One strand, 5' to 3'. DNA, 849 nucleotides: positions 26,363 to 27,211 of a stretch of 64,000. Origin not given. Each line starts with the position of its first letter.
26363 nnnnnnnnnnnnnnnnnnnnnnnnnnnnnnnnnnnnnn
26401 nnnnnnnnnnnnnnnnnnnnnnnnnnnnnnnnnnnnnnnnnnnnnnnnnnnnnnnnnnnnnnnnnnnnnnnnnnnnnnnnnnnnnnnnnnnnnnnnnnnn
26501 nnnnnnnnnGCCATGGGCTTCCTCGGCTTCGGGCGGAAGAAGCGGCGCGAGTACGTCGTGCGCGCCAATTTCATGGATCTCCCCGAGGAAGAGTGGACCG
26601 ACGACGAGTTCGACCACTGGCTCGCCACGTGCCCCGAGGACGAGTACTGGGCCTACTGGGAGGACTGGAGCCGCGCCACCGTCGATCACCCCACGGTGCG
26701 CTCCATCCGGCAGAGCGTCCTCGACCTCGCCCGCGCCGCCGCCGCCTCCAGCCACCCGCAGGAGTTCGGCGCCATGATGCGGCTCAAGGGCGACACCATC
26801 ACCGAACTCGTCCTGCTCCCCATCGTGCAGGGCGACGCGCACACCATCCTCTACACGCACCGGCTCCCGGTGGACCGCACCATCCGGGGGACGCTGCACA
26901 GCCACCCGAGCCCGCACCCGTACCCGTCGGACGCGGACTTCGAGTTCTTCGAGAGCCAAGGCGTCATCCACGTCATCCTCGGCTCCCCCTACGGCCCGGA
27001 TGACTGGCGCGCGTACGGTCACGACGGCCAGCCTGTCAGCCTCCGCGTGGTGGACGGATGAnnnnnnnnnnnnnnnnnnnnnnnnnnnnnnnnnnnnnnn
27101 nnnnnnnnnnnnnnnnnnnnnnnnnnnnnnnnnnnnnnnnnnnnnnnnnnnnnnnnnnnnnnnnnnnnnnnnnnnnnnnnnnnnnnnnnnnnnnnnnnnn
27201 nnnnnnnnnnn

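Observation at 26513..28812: JAMM/MPN+ isopeptidase translationally coupled to an M50 site-2-protease-like membrane protease and a PH-like membrane protein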

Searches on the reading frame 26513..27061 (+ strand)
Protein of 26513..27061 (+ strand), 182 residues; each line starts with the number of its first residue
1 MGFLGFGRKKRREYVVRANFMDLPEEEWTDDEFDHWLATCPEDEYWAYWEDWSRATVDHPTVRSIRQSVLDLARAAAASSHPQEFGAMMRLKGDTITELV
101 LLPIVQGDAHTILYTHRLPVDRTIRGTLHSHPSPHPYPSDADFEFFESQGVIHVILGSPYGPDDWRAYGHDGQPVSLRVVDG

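Call 3: search_protein_families(library=pfam, proteins=[window:26513-27061:+], max_evalue=1)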
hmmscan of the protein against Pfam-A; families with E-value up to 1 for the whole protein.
window:26513-27061:+ (182 aa): 2 families
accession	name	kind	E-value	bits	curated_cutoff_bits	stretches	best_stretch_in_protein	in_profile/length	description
PF14464.11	Prok-JAB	-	9e-10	38.9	25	1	67-167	2-113/114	Prokaryotic homologs of the JAB domain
PF15659.11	Toxin-JAB1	-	0.29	12.1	21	1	123-145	64-87/87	JAB-like toxin 1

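Call 4: search_protein_families(library=ncbifam, proteins=[window:26513-27061:+], max_evalue=1)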
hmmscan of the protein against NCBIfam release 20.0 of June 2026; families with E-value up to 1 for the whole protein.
window:26513-27061:+ (182 aa): 1 family
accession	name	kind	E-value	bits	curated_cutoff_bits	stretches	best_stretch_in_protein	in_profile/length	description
NF041370.1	desamp_Halo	equivalog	0.0066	16.3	130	1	124-173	77-124/133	desampylase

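Call 7: find_homologous_proteins(query=window:26513-27061:+, max_evalue=0.001)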
Query window:26513-27061:+ (182 aa): 90 proteins with E <= 0.001 among 144 candidates.
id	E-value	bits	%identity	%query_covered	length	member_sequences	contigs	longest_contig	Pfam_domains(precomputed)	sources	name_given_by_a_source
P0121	8.3e-124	429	100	100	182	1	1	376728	PF14464.12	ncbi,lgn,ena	-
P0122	1.0e-92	327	74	99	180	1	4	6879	PF14464.12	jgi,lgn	jgi:proteasome lid subunit RPN8/RPN11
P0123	3.1e-91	322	73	99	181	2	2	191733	PF14464.12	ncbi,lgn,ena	ncbi:MAG: Mov34/MPN/PAD-1 family protein [Candidatus Thermoplasmatota archaeon]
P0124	5.4e-83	295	69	99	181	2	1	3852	PF14464.12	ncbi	-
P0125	1.0e-78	281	68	97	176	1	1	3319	PF14464.12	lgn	-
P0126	8.9e-76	272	64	97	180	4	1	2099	PF14464.12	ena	-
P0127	5.4e-75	269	66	95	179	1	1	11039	PF14464.12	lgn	-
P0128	1.4e-74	268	61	97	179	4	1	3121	PF14464.12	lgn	-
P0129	3.5e-74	267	64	96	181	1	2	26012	PF14464.12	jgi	jgi:proteasome lid subunit RPN8/RPN11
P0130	2.2e-73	264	64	92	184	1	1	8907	PF14464.12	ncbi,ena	-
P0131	6.5e-73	262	62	99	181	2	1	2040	PF14464.12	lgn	-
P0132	7.2e-73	262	67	99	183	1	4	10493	PF14464.12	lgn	-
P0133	1.1e-72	262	60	99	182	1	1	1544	PF14464.12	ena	-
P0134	1.8e-72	261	63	97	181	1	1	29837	PF14464.12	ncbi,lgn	-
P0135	4.1e-72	260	60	96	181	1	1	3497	PF14464.12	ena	-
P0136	4.4e-72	260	60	97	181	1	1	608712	PF14464.12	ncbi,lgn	ncbi:MAG: Mov34/MPN/PAD-1 family protein [bacterium]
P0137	4.9e-72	260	62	97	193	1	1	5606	PF14464.12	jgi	-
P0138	8.2e-72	259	63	99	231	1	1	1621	PF14464.12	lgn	-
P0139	1.5e-71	258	63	99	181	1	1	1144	PF14464.12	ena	-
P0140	1.5e-71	258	61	97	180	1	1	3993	PF14464.12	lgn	-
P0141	2.8e-71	257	60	99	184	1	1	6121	PF14464.12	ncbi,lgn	-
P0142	5.2e-71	256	63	99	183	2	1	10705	PF14464.12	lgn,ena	-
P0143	5.6e-71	256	63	99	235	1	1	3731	PF14464.12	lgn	-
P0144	5.7e-71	256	60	90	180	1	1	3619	PF14464.12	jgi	jgi:proteasome lid subunit RPN8/RPN11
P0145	9.0e-71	255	62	96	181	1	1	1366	PF14464.12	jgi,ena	-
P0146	1.7e-70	255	64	99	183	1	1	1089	PF14464.12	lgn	-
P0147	4.6e-70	253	58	98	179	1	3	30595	PF14464.12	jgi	jgi:proteasome lid subunit RPN8/RPN11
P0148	5.8e-70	253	62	99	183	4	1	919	PF14464.12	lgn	-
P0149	7.8e-70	252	62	96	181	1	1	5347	PF14464.12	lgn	-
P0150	9.1e-70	252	60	99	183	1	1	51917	PF14464.12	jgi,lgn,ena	-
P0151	9.9e-70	252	65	91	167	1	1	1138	PF14464.12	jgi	jgi:proteasome lid subunit RPN8/RPN11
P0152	1.1e-69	252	60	96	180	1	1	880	PF14464.12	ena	-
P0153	1.8e-69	251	61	96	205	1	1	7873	PF14464.12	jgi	jgi:proteasome lid subunit RPN8/RPN11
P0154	5.0e-69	250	60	99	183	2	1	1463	PF14464.12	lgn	-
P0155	7.0e-69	249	60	97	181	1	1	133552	PF14464.12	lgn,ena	-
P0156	7.1e-69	249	60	99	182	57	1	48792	PF14464.12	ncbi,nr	ncbi:MAG TPA: Mov34/MPN/PAD-1 family protein [Candidatus Thermoplasmatota archaeon]|nr:Mov34/MPN/PAD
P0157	1.0e-68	249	61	99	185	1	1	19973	PF14464.12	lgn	-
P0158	1.2e-68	249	61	96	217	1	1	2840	PF14464.12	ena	-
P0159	1.5e-68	248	61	97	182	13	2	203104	PF14464.12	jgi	jgi:proteasome lid subunit RPN8/RPN11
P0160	1.5e-68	248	61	92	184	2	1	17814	PF14464.12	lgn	-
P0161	1.8e-68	248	59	97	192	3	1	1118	PF14464.12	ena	-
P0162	2.4e-68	248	61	96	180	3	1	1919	PF14464.12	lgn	-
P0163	3.6e-68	247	61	97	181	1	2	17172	PF14464.12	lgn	-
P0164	5.1e-68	247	62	97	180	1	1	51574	PF14464.12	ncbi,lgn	ncbi:MAG: Mov34/MPN/PAD-1 family protein [Thermoplasmatota archaeon]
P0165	7.0e-68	246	60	97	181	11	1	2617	PF14464.12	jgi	jgi:proteasome lid subunit RPN8/RPN11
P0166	8.6e-68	246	60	100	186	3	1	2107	PF14464.12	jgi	jgi:proteasome lid subunit RPN8/RPN11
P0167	1.4e-67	245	60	97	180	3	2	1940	PF14464.12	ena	-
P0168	1.5e-67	245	60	96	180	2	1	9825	PF14464.12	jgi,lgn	jgi:proteasome lid subunit RPN8/RPN11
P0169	3.5e-67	244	62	97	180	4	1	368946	PF14464.12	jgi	jgi:proteasome lid subunit RPN8/RPN11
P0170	4.1e-67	244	59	100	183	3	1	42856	PF14464.12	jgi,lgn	jgi:proteasome lid subunit RPN8/RPN11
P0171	4.1e-67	244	62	97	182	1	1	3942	PF14464.12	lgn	-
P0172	7.3e-67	243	59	97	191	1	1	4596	PF14464.12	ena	-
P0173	9.2e-67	242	60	97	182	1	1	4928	PF14464.12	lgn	-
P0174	9.3e-67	242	60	97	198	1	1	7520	PF14464.12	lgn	-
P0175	1.3e-66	242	62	96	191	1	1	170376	PF14464.12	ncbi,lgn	-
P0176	1.6e-66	242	60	91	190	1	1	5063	PF14464.12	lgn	-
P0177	2.4e-66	241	59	99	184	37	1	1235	PF14464.12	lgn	-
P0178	2.5e-66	241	61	96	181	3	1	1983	PF14464.12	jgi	jgi:proteasome lid subunit RPN8/RPN11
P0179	3.0e-66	241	57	96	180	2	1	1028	PF14464.12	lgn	-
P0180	5.7e-66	240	57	96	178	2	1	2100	PF14464.12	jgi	jgi:proteasome lid subunit RPN8/RPN11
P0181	5.8e-66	240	61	99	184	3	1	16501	PF14464.12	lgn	-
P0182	2.8e-65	238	58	97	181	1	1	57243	PF14464.12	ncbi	ncbi:MAG: Mov34/MPN/PAD-1 family protein [Thermoplasmatota archaeon]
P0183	4.4e-64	234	57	95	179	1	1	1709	PF14464.12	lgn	-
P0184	9.8e-64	233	60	91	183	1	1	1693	PF14464.12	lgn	-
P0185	5.2e-63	230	56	97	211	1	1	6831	PF14464.12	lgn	-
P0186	1.9e-62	228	59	91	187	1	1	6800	PF14464.12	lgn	-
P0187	5.2e-62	227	59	95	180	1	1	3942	PF14464.12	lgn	-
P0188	4.3e-61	224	56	96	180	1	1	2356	PF14464.12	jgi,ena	-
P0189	6.2e-61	223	57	99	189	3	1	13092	PF14464.12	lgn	-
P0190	1.3e-60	222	63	85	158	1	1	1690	PF14464.12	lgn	-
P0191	3.2e-58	215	56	100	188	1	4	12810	PF14464.12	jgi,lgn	jgi:proteasome lid subunit RPN8/RPN11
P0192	1.1e-57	213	52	96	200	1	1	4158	PF14464.12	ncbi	-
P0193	1.4e-57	212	55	99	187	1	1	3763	PF14464.12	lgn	-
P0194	1.7e-57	212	52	99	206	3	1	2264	PF14464.12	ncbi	-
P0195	1.4e-56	209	54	96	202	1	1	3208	PF14464.12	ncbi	-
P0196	4.0e-56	208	52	99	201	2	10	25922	PF14464.12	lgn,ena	-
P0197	6.9e-56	207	56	95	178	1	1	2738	PF14464.12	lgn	-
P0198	1.3e-55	206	53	97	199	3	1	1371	PF14464.12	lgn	-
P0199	2.1e-55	205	51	96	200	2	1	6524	PF14464.12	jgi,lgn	jgi:proteasome lid subunit RPN8/RPN11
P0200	6.1e-55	204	51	99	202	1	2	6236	PF14464.12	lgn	-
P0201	3.4e-54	201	51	96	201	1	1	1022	PF14464.12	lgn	-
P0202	3.4e-54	201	51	96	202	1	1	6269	PF14464.12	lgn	-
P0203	1.7e-53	199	50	99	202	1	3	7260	PF14464.12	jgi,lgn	jgi:proteasome lid subunit RPN8/RPN11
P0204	7.6e-53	197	50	98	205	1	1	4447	PF14464.12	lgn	-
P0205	1.1e-52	196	51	96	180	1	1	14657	PF14464.12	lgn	-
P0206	4.2e-52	195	55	85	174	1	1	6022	PF14464.12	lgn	-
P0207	8.1e-52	194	51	97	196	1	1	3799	PF14464.12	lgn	-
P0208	1.1e-50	190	61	76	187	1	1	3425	PF14464.12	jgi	-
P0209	1.3e-48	183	49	96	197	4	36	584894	PF14464.12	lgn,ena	-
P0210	1.8e-41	160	62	64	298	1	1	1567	PF14464.12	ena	-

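Call 22: search_solved_structures(query=A3, max_evalue=0.01, show_alignments=2)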
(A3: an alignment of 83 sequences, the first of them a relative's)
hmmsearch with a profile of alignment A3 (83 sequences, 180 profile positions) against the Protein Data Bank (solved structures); distinct sequences matched with E-value up to 0.01: 2.
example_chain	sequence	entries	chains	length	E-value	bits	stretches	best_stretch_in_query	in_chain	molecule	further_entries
1r5x_A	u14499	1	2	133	3.7e-33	117.7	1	56-180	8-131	AfJAMM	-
1oi0_A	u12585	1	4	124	6e-32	113.7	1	62-180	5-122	HYPOTHETICAL PROTEIN AF2198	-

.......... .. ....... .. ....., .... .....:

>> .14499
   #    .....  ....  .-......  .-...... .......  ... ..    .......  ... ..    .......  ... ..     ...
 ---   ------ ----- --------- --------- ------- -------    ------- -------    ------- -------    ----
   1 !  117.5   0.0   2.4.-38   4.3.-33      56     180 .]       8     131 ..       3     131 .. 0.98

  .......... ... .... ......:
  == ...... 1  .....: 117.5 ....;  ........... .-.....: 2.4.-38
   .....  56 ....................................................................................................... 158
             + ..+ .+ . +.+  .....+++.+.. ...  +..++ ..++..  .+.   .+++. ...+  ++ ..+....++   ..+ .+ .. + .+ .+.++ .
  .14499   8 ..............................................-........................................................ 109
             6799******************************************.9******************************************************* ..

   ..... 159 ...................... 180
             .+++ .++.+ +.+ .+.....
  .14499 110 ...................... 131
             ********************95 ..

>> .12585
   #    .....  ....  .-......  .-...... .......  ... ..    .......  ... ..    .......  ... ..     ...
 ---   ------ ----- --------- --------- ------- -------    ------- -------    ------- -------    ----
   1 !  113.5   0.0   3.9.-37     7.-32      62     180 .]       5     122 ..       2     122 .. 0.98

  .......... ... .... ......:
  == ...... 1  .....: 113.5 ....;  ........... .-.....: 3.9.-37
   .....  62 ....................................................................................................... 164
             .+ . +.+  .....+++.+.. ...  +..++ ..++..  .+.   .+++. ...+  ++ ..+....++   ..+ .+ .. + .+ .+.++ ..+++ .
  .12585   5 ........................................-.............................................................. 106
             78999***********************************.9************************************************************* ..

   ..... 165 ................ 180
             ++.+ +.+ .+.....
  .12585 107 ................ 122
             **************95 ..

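Call 49: find_related_loci(query=A3, collection=genome_contigs, flank=5000)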
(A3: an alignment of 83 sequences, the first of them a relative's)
Query A3 (182 aa) in genome_contigs; peptide patterns used: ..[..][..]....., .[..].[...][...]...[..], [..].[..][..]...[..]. (x = any residue, [..] = any of these).
194 stretches matched a pattern; 74 encode a relative of the query (tblastn E <= 1e-3); 74 distinct loci.
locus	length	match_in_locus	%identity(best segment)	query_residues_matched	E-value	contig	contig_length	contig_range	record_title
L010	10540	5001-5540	73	1-180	9e-92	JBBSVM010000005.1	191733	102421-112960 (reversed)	MAG: Thermoplasmatota archaeon isolate H32-bin033_1 H32_bin033_1_000000000005, whole genome shotgun sequence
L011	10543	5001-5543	59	1-181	7e-74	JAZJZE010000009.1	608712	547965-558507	MAG: bacterium isolate ADI_H2L1_1_122_18_3-bin012 ADIH2L11_B012_0_000000000009, whole genome shotgun sequence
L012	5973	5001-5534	63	6-181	5e-74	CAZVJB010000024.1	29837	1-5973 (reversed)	MAG TPA_asm: uncultured Halobacteriales archaeon isolate SRP136066_co1_11 genome assembly, contig: NODE_1254_length_2983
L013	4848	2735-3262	64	6-180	5e-73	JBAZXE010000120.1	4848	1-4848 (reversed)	MAG: Thermoplasmatota archaeon isolate SO_2017_GW1_49 NODE_67482_length_4848_cov_0.880746_OW334_2017, whole genome shotg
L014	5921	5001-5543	61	1-180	3e-72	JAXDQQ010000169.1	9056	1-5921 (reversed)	MAG: Thermoplasmata archaeon isolate BP_739 scaffold_1045460, whole genome shotgun sequence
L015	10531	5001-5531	62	6-181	9e-71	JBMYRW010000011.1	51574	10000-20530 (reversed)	MAG: Thermoplasmatota archaeon isolate ME_XS_2303_bin_37 ME_XS_2303_bin_37_10, whole genome shotgun sequence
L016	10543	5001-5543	61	1-181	2e-70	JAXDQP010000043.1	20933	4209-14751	MAG: Thermoplasmata archaeon isolate BP_738 scaffold_911485, whole genome shotgun sequence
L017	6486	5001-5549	58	1-181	1e-69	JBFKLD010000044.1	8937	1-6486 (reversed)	MAG: Thermoplasmatota archaeon isolate Mix_sand21.2022.07.Z.69 k141_2559383_length_8937_cov_11.0011, whole genome shotgu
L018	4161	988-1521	58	3-181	9e-70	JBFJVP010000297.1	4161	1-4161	MAG: Thermoplasmatota archaeon isolate Mix_sand19.2022.05.G.106 k141_3466327_length_4161_cov_11.2254, whole genome shotg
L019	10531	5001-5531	62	6-181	2e-69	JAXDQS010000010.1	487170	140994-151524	MAG: Thermoplasmata archaeon isolate BP_740 scaffold_110841, whole genome shotgun sequence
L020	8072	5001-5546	61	1-180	4e-69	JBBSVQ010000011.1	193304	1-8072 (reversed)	MAG: Thermoplasmatota archaeon isolate H32-bin038_1 H32_bin038_1_000000000011, whole genome shotgun sequence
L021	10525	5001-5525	62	6-180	9e-69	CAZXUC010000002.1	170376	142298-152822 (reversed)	MAG TPA_asm: uncultured Halobacteriales archaeon isolate SRP136066_co1_71 genome assembly, contig: NODE_30_length_170376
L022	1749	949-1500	56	1-181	1e-71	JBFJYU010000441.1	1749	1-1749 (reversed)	MAG: Thermoplasmatota archaeon isolate Mix_sand19.2022.05.G.95 k141_3152378_length_1749_cov_11.0000, whole genome shotgu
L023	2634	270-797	55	3-181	3e-67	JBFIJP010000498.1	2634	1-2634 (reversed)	MAG: Thermoplasmatota archaeon isolate Mix_sand11.2021.09.Z.89 k141_577521_length_2634_cov_13.8067, whole genome shotgun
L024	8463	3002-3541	54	1-180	3e-65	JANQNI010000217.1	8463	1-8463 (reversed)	MAG: Thermoplasmatota archaeon isolate PL25a_bin.104 k99_4568162, whole genome shotgun sequence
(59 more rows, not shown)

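Call 53: search_solved_structures(query=A3, max_evalue=10)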
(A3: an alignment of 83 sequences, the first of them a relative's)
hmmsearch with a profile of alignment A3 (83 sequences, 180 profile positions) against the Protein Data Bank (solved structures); distinct sequences matched with E-value up to 10: 5.
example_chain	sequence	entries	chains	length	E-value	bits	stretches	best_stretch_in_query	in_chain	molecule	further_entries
1r5x_A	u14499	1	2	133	3.7e-33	117.7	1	56-180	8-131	AfJAMM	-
1oi0_A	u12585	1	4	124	6e-32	113.7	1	62-180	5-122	HYPOTHETICAL PROTEIN AF2198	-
5lda_A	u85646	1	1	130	1.5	11.5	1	121-164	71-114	JAMM1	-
2vky_B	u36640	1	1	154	1.6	11.3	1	97-162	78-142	TAIL PROTEIN, PIIGCN4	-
8evm_A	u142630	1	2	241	5.3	9.6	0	50-100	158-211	Chlorophyll dimer protein designs, Special Pair 3 (SP3x)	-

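Call 66: predict_structure(alignment_id=A3)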
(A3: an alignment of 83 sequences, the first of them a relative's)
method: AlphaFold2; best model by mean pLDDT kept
length: 182 residues; sequences in the alignment: 83
mean_pLDDT: 90.3   pTM: 0.82
mean pLDDT of the five models: 90.3, 88.5, 88.5, 88.1, 86.4
residues with pLDDT >= 90: 138; 70-90: 27; 50-70: 12; < 50: 5
segments of 3 or more residues with pLDDT < 50: 1-3
pLDDT, mean of each block of 10 residues (from residue 1): 50 91 96 96 96 97 98 96 94 97 70 77 93 93 89 97 97 98 89
secondary structure, 60 per line:
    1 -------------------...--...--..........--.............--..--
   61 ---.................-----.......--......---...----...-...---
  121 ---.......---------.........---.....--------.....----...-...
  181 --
elements in order: H30-39 H42-54 E64-66 H67-80 E86-92 E95-100 E104-106 E111-113 E124-130 H140-148 E152-156 E165-169 E174-176 E178-180
